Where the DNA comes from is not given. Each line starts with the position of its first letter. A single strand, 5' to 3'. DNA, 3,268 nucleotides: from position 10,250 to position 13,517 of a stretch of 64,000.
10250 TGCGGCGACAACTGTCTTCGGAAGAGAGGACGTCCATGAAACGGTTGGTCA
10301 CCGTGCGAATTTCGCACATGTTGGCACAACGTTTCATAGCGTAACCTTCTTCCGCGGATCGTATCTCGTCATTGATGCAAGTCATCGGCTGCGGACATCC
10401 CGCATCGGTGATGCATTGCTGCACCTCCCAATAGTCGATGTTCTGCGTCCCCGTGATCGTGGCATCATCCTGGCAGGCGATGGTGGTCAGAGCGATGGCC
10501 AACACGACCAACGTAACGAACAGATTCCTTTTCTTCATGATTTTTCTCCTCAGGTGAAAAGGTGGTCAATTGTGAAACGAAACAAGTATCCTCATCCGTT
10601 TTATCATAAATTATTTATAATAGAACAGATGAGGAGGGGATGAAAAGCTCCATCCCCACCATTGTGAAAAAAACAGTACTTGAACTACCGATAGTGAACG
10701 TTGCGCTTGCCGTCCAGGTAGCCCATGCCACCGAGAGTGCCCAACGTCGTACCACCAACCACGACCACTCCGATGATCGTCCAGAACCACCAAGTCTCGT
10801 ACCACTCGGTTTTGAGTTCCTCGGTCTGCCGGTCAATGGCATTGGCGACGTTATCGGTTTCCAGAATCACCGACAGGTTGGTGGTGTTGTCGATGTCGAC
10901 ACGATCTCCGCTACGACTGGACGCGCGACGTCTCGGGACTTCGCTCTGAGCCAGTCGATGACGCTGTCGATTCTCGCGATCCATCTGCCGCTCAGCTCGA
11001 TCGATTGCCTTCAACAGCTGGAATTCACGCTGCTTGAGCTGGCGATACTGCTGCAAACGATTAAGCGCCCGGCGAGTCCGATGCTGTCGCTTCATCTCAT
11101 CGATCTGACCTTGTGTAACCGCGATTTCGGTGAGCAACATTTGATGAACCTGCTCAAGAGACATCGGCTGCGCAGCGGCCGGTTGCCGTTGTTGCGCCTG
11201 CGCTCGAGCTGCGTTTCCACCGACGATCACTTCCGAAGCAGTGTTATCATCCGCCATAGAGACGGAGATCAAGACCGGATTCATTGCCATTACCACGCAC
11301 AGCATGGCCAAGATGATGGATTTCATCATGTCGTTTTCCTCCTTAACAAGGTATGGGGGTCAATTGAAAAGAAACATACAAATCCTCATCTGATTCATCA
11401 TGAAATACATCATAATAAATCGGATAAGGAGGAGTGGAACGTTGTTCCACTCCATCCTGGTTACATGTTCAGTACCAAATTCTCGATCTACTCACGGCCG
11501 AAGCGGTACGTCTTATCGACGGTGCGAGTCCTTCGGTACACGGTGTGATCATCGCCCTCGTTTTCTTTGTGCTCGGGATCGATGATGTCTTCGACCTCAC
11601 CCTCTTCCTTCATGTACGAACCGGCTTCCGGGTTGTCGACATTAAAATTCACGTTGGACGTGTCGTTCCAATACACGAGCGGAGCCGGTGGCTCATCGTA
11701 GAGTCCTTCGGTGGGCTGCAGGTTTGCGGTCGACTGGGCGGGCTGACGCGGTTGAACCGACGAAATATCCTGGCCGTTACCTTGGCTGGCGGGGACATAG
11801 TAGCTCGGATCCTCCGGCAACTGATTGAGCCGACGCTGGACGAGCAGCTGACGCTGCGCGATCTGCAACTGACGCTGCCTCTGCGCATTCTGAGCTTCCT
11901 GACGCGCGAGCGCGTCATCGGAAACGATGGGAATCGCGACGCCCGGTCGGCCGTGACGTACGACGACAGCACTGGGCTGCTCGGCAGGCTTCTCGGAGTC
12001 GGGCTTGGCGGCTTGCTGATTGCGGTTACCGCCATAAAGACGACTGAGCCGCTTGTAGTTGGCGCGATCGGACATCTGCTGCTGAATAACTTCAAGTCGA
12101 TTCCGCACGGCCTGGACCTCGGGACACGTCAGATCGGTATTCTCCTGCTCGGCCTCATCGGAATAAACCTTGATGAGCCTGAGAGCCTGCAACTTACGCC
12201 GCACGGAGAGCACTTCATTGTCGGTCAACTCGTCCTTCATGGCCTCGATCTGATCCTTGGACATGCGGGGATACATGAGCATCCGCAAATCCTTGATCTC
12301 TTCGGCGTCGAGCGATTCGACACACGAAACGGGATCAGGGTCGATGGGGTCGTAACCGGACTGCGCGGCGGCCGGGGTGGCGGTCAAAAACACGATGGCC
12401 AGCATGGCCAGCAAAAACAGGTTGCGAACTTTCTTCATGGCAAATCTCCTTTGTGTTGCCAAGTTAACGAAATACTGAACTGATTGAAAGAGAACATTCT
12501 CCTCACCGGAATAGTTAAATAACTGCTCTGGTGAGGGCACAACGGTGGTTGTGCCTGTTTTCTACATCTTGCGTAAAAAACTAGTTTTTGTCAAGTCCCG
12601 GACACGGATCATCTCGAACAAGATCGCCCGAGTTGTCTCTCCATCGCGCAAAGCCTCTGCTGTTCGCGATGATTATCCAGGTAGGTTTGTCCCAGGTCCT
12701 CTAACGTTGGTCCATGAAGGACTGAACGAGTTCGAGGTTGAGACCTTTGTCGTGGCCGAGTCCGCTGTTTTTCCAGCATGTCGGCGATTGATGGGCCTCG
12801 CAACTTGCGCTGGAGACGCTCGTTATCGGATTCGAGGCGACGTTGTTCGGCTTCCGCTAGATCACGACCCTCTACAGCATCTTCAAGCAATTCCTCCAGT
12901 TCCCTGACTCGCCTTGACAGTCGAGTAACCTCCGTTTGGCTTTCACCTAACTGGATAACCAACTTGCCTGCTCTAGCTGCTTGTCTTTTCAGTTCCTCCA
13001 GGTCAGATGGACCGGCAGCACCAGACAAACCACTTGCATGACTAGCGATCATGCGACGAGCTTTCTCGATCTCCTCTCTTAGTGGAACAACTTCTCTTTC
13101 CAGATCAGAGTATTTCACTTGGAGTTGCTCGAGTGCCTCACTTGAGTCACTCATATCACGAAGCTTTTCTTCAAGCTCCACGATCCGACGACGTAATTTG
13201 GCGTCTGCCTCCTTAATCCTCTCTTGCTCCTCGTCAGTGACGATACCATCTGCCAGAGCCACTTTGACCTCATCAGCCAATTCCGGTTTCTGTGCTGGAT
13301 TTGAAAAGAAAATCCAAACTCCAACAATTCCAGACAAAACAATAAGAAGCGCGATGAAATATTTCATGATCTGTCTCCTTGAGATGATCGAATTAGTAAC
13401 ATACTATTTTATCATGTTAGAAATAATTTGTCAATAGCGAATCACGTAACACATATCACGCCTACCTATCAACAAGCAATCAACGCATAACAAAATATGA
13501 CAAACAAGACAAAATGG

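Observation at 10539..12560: Three adjacent secreted-protein genes share a conserved ~100-nt structured 5' leader (CCTCAYC........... stem-loop followed by a TTTCAAT box) upstream of their SDs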

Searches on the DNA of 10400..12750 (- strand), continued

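Call 68: search_with_rna_model(model_id=R1, sources=[L061, L062, L054, L057], max_evalue=1, filters=off)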
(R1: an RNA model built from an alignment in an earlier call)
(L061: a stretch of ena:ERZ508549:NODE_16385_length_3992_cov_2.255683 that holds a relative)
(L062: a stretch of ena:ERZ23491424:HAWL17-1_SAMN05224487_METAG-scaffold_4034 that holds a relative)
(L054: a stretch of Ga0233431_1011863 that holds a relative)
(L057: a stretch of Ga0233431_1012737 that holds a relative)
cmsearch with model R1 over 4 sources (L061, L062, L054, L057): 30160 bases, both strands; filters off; matches with E-value up to 1: 6.
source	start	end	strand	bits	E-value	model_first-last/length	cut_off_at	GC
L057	5666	5765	+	89.8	6.8e-20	1-101/101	no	0.41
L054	5908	6012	-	82.6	3.9e-18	1-101/101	no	0.44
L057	4606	4697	+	67.2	2.3e-14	1-101/101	no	0.43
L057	5662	5756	-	39.8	1.2e-07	1-101/101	no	0.4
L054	5939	5987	+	22.2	0.0026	26-70/101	no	0.39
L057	4632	4668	-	18.3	0.024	26-70/101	no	0.46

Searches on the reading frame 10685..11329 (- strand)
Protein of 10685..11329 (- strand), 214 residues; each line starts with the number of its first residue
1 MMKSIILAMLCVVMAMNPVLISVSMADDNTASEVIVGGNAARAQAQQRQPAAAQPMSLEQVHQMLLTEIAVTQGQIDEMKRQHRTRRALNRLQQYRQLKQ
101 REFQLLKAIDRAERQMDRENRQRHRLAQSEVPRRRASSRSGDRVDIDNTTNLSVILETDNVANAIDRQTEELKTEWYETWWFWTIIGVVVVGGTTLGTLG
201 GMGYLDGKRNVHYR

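Call 12: search_protein_families(library=pfam, proteins=[window:10685-11329:-], max_evalue=0.01)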
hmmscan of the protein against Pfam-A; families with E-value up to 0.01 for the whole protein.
window:10685-11329:- (214 aa): 0 families

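Call 14: find_encoding_contigs(protein=window:10685-11329:-, flank=10000, max_places=10)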
Protein window:10685-11329:- (214 aa): 13 contigs read that carry it; 10 places shown.
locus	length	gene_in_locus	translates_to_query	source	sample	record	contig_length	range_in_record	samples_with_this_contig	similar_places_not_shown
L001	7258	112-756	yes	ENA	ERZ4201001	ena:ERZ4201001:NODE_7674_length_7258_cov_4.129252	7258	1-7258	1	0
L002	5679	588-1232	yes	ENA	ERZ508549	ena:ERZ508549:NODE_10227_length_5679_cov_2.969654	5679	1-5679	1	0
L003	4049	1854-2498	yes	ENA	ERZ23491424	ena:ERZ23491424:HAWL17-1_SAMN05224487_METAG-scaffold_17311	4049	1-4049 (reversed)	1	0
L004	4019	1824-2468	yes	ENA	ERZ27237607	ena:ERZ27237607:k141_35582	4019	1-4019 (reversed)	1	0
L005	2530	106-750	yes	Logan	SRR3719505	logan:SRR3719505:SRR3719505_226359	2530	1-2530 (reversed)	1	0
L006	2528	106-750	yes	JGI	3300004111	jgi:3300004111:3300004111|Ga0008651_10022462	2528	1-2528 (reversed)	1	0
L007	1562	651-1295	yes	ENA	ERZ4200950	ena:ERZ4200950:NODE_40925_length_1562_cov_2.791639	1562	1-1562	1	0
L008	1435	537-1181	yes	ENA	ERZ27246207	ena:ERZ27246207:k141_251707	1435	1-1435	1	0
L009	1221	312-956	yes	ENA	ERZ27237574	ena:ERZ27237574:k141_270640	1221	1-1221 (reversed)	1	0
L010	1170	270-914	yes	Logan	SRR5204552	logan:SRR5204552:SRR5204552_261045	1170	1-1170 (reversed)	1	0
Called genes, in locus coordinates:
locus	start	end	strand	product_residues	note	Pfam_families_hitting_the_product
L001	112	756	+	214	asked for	-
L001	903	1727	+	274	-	-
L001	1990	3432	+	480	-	-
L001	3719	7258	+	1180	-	?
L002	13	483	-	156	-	-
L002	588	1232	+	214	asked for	-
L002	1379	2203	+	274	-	-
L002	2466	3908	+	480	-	-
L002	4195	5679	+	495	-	?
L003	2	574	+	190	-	?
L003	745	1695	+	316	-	-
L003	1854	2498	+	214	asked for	-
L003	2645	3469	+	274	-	-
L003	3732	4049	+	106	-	?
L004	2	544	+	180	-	?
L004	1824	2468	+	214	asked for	-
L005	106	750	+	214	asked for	-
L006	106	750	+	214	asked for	-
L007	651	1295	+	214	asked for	-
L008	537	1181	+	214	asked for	-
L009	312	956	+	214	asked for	-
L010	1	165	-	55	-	?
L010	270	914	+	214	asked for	-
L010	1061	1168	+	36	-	?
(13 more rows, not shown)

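Call 18: find_homologous_proteins(query=window:10685-11329:-, max_evalue=0.001)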
Query window:10685-11329:- (214 aa): 2 proteins with E <= 0.001 among 449 candidates.
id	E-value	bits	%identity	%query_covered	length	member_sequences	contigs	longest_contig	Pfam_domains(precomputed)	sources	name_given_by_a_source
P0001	5.4e-134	462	100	100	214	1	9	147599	-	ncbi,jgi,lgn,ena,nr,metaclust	ncbi:hypothetical protein HN958_03885 [Candidatus Falkowbacteria bacterium]|nr:hypothetical protein 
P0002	2.2e-65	238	57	96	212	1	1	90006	-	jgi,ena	jgi:hypothetical protein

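Call 19: find_encoding_contigs(protein=P0002, flank=10000, max_places=5)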
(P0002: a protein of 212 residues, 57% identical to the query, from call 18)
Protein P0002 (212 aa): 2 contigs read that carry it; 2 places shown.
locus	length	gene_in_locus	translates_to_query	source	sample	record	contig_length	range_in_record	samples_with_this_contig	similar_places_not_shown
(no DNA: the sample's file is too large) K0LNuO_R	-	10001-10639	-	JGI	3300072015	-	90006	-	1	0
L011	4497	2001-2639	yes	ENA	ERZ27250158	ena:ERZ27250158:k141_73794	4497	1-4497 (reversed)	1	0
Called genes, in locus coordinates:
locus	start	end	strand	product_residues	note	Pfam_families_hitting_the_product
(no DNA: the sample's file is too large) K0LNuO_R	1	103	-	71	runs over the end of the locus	-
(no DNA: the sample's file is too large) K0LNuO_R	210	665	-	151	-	PF01668:SmpB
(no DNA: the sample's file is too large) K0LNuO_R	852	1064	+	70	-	-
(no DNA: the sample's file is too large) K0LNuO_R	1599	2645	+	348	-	PF01594:AI-2E_transport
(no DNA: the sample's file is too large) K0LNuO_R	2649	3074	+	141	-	-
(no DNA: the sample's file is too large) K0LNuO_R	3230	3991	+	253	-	-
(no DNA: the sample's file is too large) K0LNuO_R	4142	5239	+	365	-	PF13365:Trypsin_2 (weak), PF13180:PDZ_2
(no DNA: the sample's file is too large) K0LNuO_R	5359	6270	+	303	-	-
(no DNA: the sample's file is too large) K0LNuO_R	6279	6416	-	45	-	-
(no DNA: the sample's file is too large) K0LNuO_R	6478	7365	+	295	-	-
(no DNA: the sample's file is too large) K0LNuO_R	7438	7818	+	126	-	-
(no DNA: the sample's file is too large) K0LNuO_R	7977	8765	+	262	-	-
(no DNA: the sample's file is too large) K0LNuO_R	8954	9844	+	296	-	-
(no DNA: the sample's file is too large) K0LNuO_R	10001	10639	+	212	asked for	-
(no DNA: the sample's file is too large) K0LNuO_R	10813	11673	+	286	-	-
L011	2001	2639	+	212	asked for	-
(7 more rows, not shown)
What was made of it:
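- On Integron attC / gene cassettes: Gene order is identical in the two lineages (call 19).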

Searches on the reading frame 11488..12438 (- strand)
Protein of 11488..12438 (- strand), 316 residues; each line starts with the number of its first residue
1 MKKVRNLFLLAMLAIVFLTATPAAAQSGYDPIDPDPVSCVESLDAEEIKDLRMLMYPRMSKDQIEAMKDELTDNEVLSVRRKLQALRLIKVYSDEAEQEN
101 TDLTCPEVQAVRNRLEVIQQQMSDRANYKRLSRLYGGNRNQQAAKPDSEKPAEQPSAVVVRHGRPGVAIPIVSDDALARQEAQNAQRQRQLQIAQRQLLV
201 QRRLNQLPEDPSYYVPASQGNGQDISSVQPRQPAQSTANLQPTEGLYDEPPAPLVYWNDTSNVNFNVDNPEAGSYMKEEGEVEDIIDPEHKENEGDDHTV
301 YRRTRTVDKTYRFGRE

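Call 12: search_protein_families(library=pfam, proteins=[window:11488-12438:-], max_evalue=0.01)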
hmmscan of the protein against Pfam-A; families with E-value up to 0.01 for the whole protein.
window:11488-12438:- (316 aa): 0 families

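Call 48: find_homologous_proteins(query=window:11488-12438:-, max_evalue=0.001)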
Query window:11488-12438:- (316 aa): 2 proteins with E <= 0.001 among 2280 candidates.
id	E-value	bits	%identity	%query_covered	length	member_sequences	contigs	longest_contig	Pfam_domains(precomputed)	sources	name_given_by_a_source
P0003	2.3e-203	692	100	100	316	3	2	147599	-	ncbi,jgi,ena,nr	ncbi:hypothetical protein HN958_03890 [Candidatus Falkowbacteria bacterium]|nr:hypothetical protein 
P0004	3.7e-60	222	47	100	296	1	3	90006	-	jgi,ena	jgi:hypothetical protein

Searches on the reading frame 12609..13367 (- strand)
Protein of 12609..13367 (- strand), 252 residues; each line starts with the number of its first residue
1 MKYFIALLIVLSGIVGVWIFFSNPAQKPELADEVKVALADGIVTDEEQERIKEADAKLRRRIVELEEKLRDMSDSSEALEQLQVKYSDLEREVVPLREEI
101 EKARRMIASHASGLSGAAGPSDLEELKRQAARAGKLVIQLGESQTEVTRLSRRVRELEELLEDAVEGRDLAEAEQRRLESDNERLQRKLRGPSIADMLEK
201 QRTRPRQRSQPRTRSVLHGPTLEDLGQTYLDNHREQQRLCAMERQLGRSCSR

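Call 12: search_protein_families(library=pfam, proteins=[window:12609-13367:-], max_evalue=0.01)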
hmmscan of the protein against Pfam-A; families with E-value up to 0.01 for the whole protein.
window:12609-13367:- (252 aa): 3 families
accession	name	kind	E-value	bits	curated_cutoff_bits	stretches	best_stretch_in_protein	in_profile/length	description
PF06009.19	Laminin_II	-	3e-05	24.5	33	0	50-109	49-108/138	Laminin Domain II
PF25764.1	KIF21A_4th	-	0.0027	17.8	33.1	0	47-105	91-149/183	KIF21A-like domain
PF25541.1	TBCA_PH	-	0.008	16.3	27.8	1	46-107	57-115/139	PH domain-containing proteins, TBCA domain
